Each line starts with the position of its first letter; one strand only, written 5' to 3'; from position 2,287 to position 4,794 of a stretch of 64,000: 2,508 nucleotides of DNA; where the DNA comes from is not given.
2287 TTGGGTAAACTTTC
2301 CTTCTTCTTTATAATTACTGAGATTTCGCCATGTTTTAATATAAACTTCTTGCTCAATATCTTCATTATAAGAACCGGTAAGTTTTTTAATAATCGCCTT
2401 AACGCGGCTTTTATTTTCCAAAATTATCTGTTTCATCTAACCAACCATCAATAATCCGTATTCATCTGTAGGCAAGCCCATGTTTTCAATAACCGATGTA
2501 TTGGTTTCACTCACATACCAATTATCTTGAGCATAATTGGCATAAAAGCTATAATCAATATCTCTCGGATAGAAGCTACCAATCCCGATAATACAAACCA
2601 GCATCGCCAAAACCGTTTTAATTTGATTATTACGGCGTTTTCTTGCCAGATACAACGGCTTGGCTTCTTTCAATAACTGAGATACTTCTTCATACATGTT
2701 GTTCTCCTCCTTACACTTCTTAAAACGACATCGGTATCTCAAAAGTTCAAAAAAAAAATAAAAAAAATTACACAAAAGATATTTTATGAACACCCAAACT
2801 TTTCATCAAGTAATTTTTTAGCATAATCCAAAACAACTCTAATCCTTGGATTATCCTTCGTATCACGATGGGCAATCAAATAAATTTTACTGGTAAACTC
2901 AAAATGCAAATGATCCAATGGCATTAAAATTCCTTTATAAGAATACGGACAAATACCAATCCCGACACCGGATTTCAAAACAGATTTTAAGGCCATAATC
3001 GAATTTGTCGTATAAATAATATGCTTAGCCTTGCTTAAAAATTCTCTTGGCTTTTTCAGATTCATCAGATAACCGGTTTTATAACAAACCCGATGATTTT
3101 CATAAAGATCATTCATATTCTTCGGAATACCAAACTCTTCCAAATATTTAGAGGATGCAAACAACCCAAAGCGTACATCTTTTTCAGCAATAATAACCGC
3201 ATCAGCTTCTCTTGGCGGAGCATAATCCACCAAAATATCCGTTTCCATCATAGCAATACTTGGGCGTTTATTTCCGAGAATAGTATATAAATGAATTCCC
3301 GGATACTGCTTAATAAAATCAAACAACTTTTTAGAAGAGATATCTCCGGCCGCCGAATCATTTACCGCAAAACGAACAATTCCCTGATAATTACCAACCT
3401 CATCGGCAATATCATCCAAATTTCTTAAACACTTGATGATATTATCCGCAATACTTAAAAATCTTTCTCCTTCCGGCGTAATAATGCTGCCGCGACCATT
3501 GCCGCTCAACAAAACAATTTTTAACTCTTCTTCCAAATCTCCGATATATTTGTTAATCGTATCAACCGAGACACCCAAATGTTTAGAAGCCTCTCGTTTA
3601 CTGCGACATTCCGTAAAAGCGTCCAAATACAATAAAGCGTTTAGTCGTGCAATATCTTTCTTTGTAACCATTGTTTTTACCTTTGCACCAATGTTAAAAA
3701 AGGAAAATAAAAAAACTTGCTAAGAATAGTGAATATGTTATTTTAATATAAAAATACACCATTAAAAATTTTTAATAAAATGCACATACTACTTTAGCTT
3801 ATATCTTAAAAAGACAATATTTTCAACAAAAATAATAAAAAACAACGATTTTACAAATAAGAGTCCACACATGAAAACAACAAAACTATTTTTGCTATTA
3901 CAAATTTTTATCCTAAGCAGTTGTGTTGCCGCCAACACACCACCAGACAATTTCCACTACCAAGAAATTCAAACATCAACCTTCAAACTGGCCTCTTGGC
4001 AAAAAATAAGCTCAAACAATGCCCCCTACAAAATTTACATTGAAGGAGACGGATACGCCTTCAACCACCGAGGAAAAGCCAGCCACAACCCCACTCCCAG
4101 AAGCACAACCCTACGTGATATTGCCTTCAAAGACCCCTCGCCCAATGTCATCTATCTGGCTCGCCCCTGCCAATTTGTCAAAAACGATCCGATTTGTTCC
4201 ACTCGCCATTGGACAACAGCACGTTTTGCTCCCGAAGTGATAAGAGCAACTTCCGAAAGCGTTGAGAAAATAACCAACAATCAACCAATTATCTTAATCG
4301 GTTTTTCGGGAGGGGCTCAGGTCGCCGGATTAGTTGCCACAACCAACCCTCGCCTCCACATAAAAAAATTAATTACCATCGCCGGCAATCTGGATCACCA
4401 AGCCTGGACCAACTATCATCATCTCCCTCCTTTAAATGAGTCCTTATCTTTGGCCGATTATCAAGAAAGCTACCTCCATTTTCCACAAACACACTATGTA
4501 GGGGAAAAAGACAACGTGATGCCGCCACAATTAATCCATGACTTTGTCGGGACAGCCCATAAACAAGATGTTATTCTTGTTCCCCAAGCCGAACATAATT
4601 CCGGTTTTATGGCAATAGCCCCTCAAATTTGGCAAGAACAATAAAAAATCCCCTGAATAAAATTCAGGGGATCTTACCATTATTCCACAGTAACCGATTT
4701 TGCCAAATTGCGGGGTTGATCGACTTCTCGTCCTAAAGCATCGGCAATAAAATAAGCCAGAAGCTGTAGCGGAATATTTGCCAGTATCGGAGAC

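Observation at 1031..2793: ECF-sigma operon wiring an LTXXQ (Spy/CpxP/ZraP-like) periplasmic protein and a secreted His/Pro-repeat protein: putative envelope or metal stress module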

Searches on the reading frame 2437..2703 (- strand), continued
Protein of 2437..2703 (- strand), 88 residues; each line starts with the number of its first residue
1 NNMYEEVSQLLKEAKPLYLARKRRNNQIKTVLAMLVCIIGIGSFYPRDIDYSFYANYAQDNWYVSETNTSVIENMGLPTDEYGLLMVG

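Call 75: find_related_loci(query=A2, collection=metagenome_contigs, flank=3000)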
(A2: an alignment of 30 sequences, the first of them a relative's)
Query A2 (120 aa) in metagenome_contigs; peptide patterns used: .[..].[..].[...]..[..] (x = any residue, [..] = any of these).
491 stretches matched a pattern; 361 encode a relative of the query (tblastn E <= 1e-3); the best 80 are kept; 80 distinct loci.
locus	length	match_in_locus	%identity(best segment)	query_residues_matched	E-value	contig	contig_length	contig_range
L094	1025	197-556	100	1-120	2e-85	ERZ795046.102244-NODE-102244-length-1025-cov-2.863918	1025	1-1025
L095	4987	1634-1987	49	1-120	3e-32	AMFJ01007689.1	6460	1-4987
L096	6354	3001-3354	47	1-119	6e-31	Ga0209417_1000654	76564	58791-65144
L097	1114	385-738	47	1-119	3e-31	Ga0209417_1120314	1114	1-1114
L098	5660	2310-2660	46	1-120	4e-30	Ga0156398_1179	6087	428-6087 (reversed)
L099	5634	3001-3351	46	1-120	4e-30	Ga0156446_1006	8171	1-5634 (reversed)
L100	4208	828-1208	42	1-120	1e-29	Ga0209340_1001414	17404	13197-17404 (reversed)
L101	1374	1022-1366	43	1-120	6e-29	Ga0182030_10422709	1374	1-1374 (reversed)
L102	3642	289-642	43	1-119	4e-28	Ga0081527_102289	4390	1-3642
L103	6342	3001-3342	45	1-120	9e-27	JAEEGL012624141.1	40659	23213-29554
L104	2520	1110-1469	42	1-120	1e-26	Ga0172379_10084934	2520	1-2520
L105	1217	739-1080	43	1-120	7e-27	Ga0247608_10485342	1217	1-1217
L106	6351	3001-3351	43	1-120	2e-26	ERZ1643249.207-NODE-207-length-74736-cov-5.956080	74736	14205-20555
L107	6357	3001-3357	46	1-119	3e-26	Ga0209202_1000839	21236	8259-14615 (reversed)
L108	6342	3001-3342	41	1-120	4e-26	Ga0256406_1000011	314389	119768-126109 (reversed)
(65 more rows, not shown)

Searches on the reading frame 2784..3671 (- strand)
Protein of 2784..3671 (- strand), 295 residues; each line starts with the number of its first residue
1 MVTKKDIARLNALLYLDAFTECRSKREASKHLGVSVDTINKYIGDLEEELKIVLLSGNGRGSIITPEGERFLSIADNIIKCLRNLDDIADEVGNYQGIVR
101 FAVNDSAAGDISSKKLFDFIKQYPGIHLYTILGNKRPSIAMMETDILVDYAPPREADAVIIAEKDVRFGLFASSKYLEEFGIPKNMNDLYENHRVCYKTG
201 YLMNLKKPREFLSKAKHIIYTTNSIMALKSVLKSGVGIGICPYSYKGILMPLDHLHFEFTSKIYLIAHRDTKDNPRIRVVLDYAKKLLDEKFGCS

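Call 3: search_protein_families(library=pfam, proteins=[window:2784-3671:-], max_evalue=1)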
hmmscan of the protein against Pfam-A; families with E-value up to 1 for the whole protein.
window:2784-3671:- (295 aa): 9 families
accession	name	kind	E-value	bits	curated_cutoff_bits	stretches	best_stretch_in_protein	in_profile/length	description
PF03466.25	LysR_substrate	-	2e-13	50.7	28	1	96-286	5-206/209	LysR substrate binding domain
PF00126.33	HTH_1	-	1.8e-08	34.6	26.6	1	10-69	1-60/60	Bacterial regulatory helix-turn-helix protein, lysR family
PF07453.19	NUMOD1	-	0.00011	22.8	22.8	1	23-43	17-37/37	NUMOD1 domain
PF08279.18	HTH_11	-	0.00088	19.5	25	1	29-58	22-52/55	HTH domain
PF13412.12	HTH_24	-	0.03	14.3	21.9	1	24-49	19-44/48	Winged helix-turn-helix DNA-binding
PF13551.12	HTH_29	-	0.04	14.4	28.1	1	24-60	13-52/64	Winged helix-turn helix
PF13518.12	HTH_28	-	0.15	12.6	25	1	9-48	2-38/52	Helix-turn-helix domain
PF13542.12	HTH_Tnp_ISL3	-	0.25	11.3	27.4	1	20-40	25-44/51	Helix-turn-helix domain of transposase family ISL3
PF25267.1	TANGO6_N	-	0.25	10.9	27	1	227-276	132-180/300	TANGO6 N-terminal domain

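Call 4: search_protein_families(library=ncbifam, proteins=[window:2784-3671:-], max_evalue=1)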
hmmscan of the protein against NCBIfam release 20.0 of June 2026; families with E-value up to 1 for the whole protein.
window:2784-3671:- (295 aa): 36 families (the best 25 are shown)
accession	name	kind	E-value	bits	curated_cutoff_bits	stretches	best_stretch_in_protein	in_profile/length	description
NF040888.1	trans_reg_YafC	equivalog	5.7e-12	45.1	470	1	13-284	8-289/293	DNA-binding transcriptional regulator YafC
NF053705.1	TransRegGltCGpos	equivalog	1.6e-10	40.7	350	1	26-242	19-242/300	glutamate biosynthesis transcriptional regulator GltC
NF047520.1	trans_act_CidR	equivalog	5.7e-10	38.8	415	1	15-243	8-242/292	cidABC operon transcriptional activator CidR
NF007491.0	PRK10086.1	equivalog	2.8e-09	36.3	316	1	17-191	26-199/313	DNA-binding transcriptional regulator DsdC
NF007917.1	PRK10632.1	equivalog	4.3e-09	35.9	425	1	12-243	6-241/303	HTH-type transcriptional activator AaeR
TIGR03339.1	phn_lysR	subfamily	1.3e-08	34.5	341.1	1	22-143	11-130/279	aminoethylphosphonate catabolism associated LysR family transcriptional regulator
NF040786.1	LysR_Sec_metab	equivalog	2.5e-08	33.3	250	1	21-129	14-123/298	selenium metabolism-associated LysR family transcriptional regulator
NF007307.0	PRK09791.1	equivalog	3.1e-08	33.1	336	1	23-133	20-131/302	LysR family transcriptional regulator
NF009326.0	PRK12681.1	equivalog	3.7e-08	33.2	436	1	29-152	23-147/324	HTH-type transcriptional regulator CysB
NF009327.0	PRK12684.1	subfamily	1.5e-07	30.9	402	1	27-140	21-136/313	CysB family HTH-type transcriptional regulator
NF007315.1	PRK09801.1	equivalog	1.7e-07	30.6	398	1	18-192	16-191/301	L-tartrate utilization transcriptional activator TtdR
NF008352.0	PRK11139.1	subfamily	7.8e-07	28.5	288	1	5-279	3-283/305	transcriptional regulator GcvA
TIGR02036.1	dsdC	equivalog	8e-07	28.3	352.4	1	27-191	27-190/302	DNA-binding transcriptional regulator DsdC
TIGR02424.1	TF_pcaQ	equivalog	1.1e-06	27.7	303.8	1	22-129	17-125/300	pca operon transcription factor PcaQ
NF008416.0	PRK11242.1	equivalog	1.2e-06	28.1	277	1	12-129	5-123/300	transcriptional regulator CynR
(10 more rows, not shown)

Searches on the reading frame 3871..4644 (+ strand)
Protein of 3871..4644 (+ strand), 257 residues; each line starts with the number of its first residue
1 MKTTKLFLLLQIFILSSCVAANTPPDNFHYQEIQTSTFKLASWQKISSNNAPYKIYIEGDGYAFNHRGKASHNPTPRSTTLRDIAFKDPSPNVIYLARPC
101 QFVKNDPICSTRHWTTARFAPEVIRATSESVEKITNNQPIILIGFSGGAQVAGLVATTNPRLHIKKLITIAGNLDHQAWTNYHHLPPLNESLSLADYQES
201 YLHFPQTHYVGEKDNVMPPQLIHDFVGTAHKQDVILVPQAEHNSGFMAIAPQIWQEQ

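Call 3: search_protein_families(library=pfam, proteins=[window:3871-4644:+], max_evalue=1)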
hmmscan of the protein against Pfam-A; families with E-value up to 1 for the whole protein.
window:3871-4644:+ (257 aa): 8 families
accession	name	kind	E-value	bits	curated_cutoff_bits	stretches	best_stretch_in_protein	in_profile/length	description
PF03959.19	FSH1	-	1.1e-06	28.9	21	1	112-236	70-194/211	Serine hydrolase (FSH1)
PF00561.26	Abhydrolase_1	-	0.0004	20.6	25.8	1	111-179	42-109/245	alpha/beta hydrolase fold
PF12146.15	Hydrolase_4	-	0.0004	20.2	27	1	129-177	67-114/239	Serine aminopeptidase, S33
PF02089.21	Palm_thioest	-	0.0012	19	26.8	1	126-180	60-116/254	Palmitoyl protein thioesterase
PF01738.24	DLH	-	0.031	14.3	21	0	221-256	18-52/217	Dienelactone hydrolase family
PF12697.13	Abhydrolase_6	-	0.045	14.8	26.3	0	123-162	57-85/217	Alpha/beta hydrolase family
PF20434.5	BD-FAE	-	0.17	11.8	26.8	1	136-162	87-113/215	BD-FAE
PF09716.15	ETRAMP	-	0.18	12.3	29.1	1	1-27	1-27/81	Malarial early transcribed membrane protein (ETRAMP)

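Call 4: search_protein_families(library=ncbifam, proteins=[window:3871-4644:+], max_evalue=1)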
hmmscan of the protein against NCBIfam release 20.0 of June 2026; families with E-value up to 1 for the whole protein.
window:3871-4644:+ (257 aa): 4 families
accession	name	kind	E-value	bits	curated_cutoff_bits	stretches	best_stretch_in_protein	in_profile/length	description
TIGR01738.1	bioH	equivalog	0.0027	17.4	206.95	1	121-182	49-108/245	pimeloyl-ACP methyl ester esterase BioH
NF047337.1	hydrolase_RcgR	subfamily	0.0027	16.9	182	1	138-205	187-257/332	RcgR family putative quorum lactone hydrolase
TIGR03695.1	menH_SHCHC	equivalog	0.15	11.5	208.55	1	123-172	56-104/252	2-succinyl-6-hydroxy-2,4-cyclohexadiene-1-carboxylate synthase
NF041096.1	esterase_EstD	equivalog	0.16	11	600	1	25-171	132-272/421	esterase EstD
